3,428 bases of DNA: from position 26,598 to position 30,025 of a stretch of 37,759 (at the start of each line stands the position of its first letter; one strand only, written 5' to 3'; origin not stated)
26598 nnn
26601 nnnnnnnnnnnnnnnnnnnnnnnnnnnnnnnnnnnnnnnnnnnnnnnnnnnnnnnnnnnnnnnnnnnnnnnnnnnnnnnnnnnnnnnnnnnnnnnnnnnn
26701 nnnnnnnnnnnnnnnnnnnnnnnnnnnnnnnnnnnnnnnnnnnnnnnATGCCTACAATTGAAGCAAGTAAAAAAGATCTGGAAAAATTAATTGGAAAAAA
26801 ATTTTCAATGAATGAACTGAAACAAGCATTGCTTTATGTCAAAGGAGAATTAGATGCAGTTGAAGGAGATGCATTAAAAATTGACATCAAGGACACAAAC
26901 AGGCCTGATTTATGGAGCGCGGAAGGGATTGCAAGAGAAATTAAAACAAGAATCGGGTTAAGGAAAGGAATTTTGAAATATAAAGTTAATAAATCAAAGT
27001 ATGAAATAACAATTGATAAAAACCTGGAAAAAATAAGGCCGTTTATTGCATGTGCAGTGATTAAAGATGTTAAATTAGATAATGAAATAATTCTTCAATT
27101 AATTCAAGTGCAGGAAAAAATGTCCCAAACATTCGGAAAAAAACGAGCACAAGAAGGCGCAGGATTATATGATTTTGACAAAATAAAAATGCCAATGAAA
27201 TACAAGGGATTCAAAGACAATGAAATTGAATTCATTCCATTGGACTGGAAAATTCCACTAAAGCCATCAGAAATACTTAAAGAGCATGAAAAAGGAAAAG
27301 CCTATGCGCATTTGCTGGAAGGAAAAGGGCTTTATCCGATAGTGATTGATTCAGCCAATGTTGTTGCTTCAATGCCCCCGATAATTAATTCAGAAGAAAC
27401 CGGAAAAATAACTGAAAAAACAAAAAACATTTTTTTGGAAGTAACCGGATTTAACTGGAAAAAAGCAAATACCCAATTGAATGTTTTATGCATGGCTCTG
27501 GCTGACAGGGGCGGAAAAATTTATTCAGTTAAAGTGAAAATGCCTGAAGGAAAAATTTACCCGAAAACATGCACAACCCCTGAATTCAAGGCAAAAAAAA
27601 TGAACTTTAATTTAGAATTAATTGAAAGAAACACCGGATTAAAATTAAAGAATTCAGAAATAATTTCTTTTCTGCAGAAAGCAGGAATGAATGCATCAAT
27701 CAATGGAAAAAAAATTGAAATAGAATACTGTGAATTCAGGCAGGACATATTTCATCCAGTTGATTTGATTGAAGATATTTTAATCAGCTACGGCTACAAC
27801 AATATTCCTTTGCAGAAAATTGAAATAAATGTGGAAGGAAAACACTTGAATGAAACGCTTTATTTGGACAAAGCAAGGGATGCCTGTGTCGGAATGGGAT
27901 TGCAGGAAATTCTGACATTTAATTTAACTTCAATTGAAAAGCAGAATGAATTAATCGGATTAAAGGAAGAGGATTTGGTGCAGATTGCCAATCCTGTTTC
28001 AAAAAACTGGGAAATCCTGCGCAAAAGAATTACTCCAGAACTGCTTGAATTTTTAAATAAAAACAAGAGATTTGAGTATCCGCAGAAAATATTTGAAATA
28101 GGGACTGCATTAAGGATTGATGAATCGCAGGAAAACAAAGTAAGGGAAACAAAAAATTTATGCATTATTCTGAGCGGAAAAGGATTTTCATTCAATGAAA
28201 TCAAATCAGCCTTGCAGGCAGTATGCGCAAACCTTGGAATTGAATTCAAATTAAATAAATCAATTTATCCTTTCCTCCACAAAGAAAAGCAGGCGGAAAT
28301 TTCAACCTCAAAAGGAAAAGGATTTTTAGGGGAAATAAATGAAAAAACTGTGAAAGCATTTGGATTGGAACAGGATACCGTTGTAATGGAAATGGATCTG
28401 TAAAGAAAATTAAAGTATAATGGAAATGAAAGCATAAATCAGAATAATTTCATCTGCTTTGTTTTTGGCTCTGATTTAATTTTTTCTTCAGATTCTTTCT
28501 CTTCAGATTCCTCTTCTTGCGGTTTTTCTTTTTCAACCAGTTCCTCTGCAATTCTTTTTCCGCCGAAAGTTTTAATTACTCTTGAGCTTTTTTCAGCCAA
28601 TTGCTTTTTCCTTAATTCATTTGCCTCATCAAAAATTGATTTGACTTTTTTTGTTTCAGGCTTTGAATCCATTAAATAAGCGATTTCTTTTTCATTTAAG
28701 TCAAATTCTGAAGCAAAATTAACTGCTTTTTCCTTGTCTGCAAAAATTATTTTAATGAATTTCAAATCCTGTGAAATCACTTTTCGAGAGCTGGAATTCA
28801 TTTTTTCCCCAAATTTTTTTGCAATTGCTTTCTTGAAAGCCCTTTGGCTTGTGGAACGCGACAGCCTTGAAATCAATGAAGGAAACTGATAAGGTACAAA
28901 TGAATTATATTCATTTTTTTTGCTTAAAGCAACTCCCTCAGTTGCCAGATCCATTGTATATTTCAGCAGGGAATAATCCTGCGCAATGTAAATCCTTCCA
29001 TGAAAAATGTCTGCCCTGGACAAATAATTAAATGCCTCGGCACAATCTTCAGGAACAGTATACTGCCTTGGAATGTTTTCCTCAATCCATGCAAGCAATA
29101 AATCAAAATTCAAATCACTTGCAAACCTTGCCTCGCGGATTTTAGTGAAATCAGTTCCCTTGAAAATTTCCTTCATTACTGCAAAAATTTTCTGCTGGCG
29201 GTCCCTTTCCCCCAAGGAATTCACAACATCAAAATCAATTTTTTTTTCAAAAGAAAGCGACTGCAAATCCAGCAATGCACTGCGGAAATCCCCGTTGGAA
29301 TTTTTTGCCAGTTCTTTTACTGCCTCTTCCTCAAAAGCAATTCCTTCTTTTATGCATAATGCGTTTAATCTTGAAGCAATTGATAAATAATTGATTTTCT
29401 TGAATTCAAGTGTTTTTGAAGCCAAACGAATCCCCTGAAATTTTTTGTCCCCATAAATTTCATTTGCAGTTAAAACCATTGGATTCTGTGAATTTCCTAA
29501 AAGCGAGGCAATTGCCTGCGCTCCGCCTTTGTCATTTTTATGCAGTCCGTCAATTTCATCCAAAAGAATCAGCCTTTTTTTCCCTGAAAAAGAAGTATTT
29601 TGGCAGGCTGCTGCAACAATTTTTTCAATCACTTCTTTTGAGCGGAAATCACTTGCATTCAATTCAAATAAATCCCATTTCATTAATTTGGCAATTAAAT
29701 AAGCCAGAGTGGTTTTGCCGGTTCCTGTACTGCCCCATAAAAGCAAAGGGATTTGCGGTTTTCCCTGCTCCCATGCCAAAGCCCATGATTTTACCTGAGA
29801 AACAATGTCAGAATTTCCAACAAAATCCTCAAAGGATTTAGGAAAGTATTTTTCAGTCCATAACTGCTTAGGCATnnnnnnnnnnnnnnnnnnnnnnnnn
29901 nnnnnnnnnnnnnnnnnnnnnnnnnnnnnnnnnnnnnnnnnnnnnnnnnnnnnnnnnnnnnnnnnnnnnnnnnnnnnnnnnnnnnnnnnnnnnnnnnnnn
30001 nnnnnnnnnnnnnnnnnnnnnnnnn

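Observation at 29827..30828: Tandem pair of highly diverged Cys-rich small proteins, each headed by a near-identical 83-bp repeat that includes the first 16 codons of rfcL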

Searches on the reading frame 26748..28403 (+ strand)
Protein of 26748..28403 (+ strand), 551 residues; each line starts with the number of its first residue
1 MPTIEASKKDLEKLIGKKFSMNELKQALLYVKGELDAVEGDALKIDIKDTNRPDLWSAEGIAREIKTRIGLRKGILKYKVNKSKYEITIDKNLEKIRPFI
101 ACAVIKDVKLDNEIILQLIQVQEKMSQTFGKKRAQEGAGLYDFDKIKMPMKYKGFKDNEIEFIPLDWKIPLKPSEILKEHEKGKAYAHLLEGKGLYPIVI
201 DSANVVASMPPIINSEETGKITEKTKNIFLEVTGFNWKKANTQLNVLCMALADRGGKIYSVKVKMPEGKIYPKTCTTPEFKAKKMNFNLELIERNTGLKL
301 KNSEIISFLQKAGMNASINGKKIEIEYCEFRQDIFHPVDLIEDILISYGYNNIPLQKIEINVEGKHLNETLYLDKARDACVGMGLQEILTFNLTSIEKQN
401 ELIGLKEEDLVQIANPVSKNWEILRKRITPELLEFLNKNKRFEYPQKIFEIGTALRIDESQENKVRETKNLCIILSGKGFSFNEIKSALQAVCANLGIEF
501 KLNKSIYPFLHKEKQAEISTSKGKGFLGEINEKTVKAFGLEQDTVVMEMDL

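Call 15: search_protein_families(library=pfam, proteins=[window:26748-28403:+])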
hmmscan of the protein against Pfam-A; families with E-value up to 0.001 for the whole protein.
window:26748-28403:+ (551 aa): 5 families
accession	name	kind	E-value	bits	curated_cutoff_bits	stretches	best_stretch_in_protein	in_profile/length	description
PF17759.6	tRNA_synthFbeta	-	1e-37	130.1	22.4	1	354-551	2-214/214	Phenylalanyl tRNA synthetase beta chain CLM domain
PF03484.21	B5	-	1.2e-17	64.2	28.6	1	286-350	2-67/67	tRNA synthetase B5 domain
PF01409.25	tRNA-synt_2d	-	6.7e-08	32.7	19.8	1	340-527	25-188/246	tRNA synthetases class II core domain (F)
PF03483.22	B3_4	-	1.4e-07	31.7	29.3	1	138-238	53-130/174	B3/4 domain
PF18262.7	PhetRS_B1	-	1.8e-05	25.3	26.8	0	1-66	1-78/83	Phe-tRNA synthetase beta subunit B1 domain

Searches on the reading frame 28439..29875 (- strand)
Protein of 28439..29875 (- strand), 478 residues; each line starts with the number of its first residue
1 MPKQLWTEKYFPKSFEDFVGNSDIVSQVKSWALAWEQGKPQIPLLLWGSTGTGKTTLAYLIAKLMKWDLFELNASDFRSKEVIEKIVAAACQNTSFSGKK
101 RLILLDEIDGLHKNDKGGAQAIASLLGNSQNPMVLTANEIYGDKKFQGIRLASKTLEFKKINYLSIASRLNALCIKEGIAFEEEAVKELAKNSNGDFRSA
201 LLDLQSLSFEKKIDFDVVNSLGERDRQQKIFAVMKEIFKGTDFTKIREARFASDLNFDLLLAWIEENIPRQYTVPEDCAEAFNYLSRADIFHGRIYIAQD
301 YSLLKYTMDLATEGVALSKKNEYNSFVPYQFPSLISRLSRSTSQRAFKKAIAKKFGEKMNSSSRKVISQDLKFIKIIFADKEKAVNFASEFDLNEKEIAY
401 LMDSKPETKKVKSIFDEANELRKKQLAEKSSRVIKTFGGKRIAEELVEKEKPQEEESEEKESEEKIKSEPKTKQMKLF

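Call 15: search_protein_families(library=pfam, proteins=[window:28439-29875:-])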
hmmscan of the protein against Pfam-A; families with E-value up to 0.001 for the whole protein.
window:28439-29875:- (478 aa): 10 families
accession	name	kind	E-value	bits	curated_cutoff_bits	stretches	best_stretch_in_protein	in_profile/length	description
PF00004.35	AAA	-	1.1e-13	52.2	21.2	1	44-121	1-84/131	ATPase family associated with various cellular activities (AAA)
PF21960.2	RCF1-5-like_lid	-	3e-08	33.9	27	1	169-208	2-42/43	RCF1/5-like, AAA+ ATPase lid domain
PF05496.18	RuvB_N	-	2.6e-06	27.7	27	1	12-112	3-97/159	Holliday junction DNA helicase RuvB P-loop domain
PF25361.1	AAA_lid_RFC1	-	5.4e-06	26.2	34.9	1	166-216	4-55/59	RFC1-like, AAA+ ATPase lid domain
PF03215.21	Rad17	-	1.8e-05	25.2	23.8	1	4-88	7-93/186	Rad17 P-loop domain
PF07728.20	AAA_5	-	9.9e-05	22.8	22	1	43-112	1-79/139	AAA domain (dynein-related subfamily)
PF00308.24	Bac_DnaA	-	0.00012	22.8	23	1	14-106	6-104/162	Bacterial DnaA ATPAse domain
PF13173.12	AAA_14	-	0.00018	21.9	27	0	44-111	5-74/129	AAA domain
PF22608.2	DNAX_ATPase_lid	-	0.00043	20.4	27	0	166-201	2-37/49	DNA polymerase III clamp loader subunit, ATPase lid domain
PF21328.3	Gp44_lid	-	0.00062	20.3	27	0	168-217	11-61/63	Sliding-clamp-loader large subunit, AAA+ ATPase lid domain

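Call 17: find_encoding_contigs(protein=window:28439-29875:-, flank=6000, max_places=10)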
Protein window:28439-29875:- (478 aa): no gene with exactly this product is on record in the collection.

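Call 21: find_related_loci(query=window:28439-29875:-, collection=genome_contigs, flank=5000)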
Query window:28439-29875:- (478 aa) in genome_contigs; peptide patterns used: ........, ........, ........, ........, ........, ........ (x = any residue, [..] = any of these).
96 stretches matched a pattern; 2 encode a relative of the query (tblastn E <= 1e-3); 2 distinct loci.
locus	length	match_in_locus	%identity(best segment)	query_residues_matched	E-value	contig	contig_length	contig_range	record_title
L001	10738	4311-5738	51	4-478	3e-151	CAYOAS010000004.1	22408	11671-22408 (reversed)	MAG TPA_asm: uncultured archaeon isolate binchicken_co376_240 genome assembly, contig: NODE_2094_length_22408_cov_6.4278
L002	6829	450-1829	50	3-460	3e-143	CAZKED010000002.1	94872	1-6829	MAG TPA_asm: uncultured archaeon isolate binchicken_co334_40 genome assembly, contig: NODE_286_length_94872_cov_7.340066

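Call 25: find_related_loci(query=window:28439-29875:-, collection=metagenome_contigs, flank=4000)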
Query window:28439-29875:- (478 aa) in metagenome_contigs; peptide patterns used: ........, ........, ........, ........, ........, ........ (x = any residue, [..] = any of these).
307 stretches matched a pattern; 7 encode a relative of the query (tblastn E <= 1e-3); 7 distinct loci.
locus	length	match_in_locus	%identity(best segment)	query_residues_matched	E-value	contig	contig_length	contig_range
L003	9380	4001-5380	50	3-460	7e-143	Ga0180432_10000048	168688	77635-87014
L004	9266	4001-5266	50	4-429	4e-135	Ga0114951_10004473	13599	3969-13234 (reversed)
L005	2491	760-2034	49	2-430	5e-139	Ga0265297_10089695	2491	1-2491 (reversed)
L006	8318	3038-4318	48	3-429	3e-129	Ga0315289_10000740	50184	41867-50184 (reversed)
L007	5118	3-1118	49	55-430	9e-111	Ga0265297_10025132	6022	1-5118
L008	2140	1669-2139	62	4-159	1e-60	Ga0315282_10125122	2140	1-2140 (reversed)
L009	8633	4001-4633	28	5-216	1e-19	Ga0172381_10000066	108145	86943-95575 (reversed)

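Call 42: find_homologous_proteins(query=window:28439-29875:-, max_evalue=1e-40)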
Query window:28439-29875:- (478 aa): 1422 proteins with E <= 1e-40 among 8000 candidates; the best 120 are listed.
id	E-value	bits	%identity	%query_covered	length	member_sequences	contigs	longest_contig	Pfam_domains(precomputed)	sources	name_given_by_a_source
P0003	0.0e+0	1035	100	100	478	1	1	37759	PF25361.2,PF00004.36,PF21960.3,PF05496.19,PF03215.22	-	-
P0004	7.6e-190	650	66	93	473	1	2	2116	PF08519.18,PF00004.36,PF21960.3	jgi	jgi:replication factor C large subunit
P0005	9.3e-188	643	66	92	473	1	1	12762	PF08519.18,PF25361.2,PF00004.36,PF22608.3,PF21960.3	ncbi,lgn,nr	ncbi:MAG: replication factor C large subunit [Candidatus Diapherotrites archaeon]|nr:replication fac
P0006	4.1e-174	598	64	90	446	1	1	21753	PF00004.36,PF22608.3,PF21960.3,PF03215.22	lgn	-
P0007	1.6e-173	596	64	89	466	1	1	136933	PF00308.25,PF25361.2,PF00004.36,PF21960.3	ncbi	-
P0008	7.0e-163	561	61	89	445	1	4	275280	PF00004.36,PF22608.3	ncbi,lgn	-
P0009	2.0e-160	553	58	89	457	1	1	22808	PF00004.36,PF21960.3,PF03215.22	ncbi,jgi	-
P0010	4.4e-158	545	59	88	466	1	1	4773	PF00004.36,PF22608.3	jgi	-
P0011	1.9e-157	543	57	89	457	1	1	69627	PF00004.36,PF21960.3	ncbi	ncbi:MAG: replication factor C large subunit [Candidatus Diapherotrites archaeon]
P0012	3.5e-157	542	55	99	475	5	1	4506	PF00004.36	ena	-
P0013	7.2e-157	541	58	91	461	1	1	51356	PF00004.36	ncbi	ncbi:MAG: replication factor C large subunit [Candidatus Diapherotrites archaeon]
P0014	4.4e-154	532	53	99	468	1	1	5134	PF25361.2,PF00004.36,PF22608.3,PF21960.3,PF03215.22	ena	-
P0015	7.2e-153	528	56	88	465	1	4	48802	PF00004.36,PF22608.3,PF21960.3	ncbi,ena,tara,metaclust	tara:strand:- start:20659 stop:22056 length:1398 start_codon:yes stop_codon:yes gene_type:complete|m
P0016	2.3e-152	526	50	100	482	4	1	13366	PF00004.36,PF21960.3,PF03215.22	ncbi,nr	ncbi:replication factor C large subunit [Candidatus Micrarchaeota archaeon]|nr:replication factor C 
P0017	4.2e-152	525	55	93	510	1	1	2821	PF00004.36,PF22608.3,PF21960.3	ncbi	-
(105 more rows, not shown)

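Call 43: find_encoding_contigs(protein=P0005, flank=4000, max_places=2)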
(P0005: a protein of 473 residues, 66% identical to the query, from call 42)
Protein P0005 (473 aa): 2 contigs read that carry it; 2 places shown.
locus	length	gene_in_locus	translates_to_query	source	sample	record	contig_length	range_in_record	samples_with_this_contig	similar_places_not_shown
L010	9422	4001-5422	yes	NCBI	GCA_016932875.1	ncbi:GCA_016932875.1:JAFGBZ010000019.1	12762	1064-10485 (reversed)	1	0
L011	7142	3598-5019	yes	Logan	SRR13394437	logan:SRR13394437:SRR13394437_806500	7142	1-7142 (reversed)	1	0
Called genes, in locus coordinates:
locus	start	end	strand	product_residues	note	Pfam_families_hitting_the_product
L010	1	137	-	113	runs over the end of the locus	-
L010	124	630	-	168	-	-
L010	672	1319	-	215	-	PF01022:HTH_5 (weak)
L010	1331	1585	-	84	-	-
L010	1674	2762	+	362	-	PF01637:ATPase_2 (weak), PF13191:AAA_16 (weak), PF00004:AAA (faint), PF13401:AAA_22, PF22703:Cdc6_lid, PF09079:WHD_Cdc6 (weak)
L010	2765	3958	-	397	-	PF01926:MMR_HSR1, PF08438:YGR210-like_G4, PF02824:TGS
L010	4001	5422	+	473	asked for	PF00004:AAA, PF25361:AAA_lid_RFC1 (faint), PF21960:RCF1-5-like_lid, PF22608:DNAX_ATPase_lid (faint), PF08519:RFC1 (weak)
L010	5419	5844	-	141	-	-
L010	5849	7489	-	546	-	PF18262:PhetRS_B1 (faint), PF03483:B3_4, PF03484:B5, PF17759:tRNA_synthFbeta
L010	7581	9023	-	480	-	PF00152:tRNA-synt_2 (faint), PF01409:tRNA-synt_2d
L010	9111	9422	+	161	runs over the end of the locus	-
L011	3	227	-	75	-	?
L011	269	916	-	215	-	PF01022:HTH_5 (weak)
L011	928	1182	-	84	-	-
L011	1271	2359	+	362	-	PF01637:ATPase_2 (weak), PF13191:AAA_16 (weak), PF00004:AAA (faint), PF13401:AAA_22, PF22703:Cdc6_lid, PF09079:WHD_Cdc6 (weak)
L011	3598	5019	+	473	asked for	PF00004:AAA, PF25361:AAA_lid_RFC1 (faint), PF21960:RCF1-5-like_lid, PF22608:DNAX_ATPase_lid (faint), PF08519:RFC1 (weak)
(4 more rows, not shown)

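Call 44: find_encoding_contigs(protein=P0006, flank=4000, max_places=2)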
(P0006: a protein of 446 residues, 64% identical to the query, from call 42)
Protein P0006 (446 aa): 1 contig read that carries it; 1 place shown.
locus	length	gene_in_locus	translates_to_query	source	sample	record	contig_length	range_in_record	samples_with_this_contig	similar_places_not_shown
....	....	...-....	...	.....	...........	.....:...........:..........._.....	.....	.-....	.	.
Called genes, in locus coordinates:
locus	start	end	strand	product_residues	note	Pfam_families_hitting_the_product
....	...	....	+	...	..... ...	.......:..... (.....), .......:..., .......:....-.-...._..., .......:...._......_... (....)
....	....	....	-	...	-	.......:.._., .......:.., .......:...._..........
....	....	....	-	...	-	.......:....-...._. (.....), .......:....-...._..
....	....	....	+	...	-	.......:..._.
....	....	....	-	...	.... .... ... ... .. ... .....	-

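Call 45: find_encoding_contigs(protein=P0007, flank=4000, max_places=2)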
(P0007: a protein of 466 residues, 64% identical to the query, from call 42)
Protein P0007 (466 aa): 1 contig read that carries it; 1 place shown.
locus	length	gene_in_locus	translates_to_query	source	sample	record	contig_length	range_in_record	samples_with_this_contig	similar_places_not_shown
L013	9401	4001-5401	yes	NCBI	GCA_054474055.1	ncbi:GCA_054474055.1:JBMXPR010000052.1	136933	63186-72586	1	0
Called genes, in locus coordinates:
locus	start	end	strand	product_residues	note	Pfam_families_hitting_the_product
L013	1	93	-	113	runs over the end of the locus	-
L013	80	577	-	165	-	-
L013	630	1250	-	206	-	PF01022:HTH_5 (weak), PF14947:HTH_45 (weak)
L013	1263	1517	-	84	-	-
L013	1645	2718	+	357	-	PF01637:ATPase_2, PF13191:AAA_16, PF00004:AAA (weak), PF05729:NACHT (weak), PF13401:AAA_22, PF22703:Cdc6_lid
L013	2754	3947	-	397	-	PF01926:MMR_HSR1, PF02421:FeoB_N (faint), PF08438:YGR210-like_G4, PF02824:TGS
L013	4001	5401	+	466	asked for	PF00308:Bac_DnaA (faint), PF00004:AAA, PF25361:AAA_lid_RFC1 (faint), PF21960:RCF1-5-like_lid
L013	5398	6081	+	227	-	-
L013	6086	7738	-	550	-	PF18262:PhetRS_B1 (weak), PF03483:B3_4, PF03484:B5, PF17759:tRNA_synthFbeta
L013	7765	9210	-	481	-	PF01409:tRNA-synt_2d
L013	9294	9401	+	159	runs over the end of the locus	PF17146:PIN_6 (weak)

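Call 46: find_encoding_contigs(protein=P0008, flank=4000, max_places=2)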
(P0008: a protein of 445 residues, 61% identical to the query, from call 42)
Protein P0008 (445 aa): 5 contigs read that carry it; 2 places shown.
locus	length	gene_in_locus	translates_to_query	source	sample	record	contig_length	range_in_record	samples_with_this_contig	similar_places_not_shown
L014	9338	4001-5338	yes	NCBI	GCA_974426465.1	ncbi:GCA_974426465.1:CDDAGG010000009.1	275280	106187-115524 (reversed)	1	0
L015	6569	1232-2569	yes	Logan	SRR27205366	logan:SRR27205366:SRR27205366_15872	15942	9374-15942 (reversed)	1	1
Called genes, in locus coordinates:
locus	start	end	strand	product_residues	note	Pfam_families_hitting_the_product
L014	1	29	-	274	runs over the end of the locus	PF01261:AP_endonuc_2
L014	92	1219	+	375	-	PF13191:AAA_16, PF01637:ATPase_2 (weak), PF00004:AAA (weak), PF13401:AAA_22, PF22703:Cdc6_lid, PF09079:WHD_Cdc6 (weak)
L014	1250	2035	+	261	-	-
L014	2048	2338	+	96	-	-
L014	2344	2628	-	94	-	-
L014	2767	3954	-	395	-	PF01926:MMR_HSR1, PF08438:YGR210-like_G4, PF02824:TGS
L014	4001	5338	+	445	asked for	PF00004:AAA, PF22608:DNAX_ATPase_lid (weak)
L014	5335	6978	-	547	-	PF03483:B3_4, PF03484:B5, PF17759:tRNA_synthFbeta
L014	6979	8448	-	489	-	PF00152:tRNA-synt_2 (faint), PF01409:tRNA-synt_2d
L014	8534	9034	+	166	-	PF17146:PIN_6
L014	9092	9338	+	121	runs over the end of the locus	-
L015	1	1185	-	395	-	PF01926:MMR_HSR1, PF08438:YGR210-like_G4, PF02824:TGS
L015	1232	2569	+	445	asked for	PF00004:AAA, PF22608:DNAX_ATPase_lid (weak)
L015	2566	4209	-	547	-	PF03483:B3_4, PF03484:B5, PF17759:tRNA_synthFbeta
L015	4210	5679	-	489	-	PF00152:tRNA-synt_2 (faint), PF01409:tRNA-synt_2d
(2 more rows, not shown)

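Call 72: search_protein_families(library=pfam, proteins=[L003:3245-3820:-, L004:2955-3881:+, L008:621-1610:-], max_evalue=0.01)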
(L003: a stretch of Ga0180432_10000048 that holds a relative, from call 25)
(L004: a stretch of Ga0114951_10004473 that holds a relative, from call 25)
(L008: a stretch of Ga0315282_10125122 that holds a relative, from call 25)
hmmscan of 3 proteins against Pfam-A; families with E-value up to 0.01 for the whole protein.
L003:3245-3820:- (191 aa): 1 family
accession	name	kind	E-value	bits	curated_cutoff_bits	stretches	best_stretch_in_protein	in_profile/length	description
PF01936.24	NYN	-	3.7e-24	86.3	24.2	1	20-177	1-142/145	NYN domain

L004:2955-3881:+ (308 aa): 1 family
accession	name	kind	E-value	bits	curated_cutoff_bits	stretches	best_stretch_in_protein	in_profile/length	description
PF01832.25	Glucosaminidase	-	1.8e-06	29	30.2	1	187-266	3-86/123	Mannosyl-glycoprotein endo-beta-N-acetylglucosaminidase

L008:621-1610:- (329 aa): 0 families
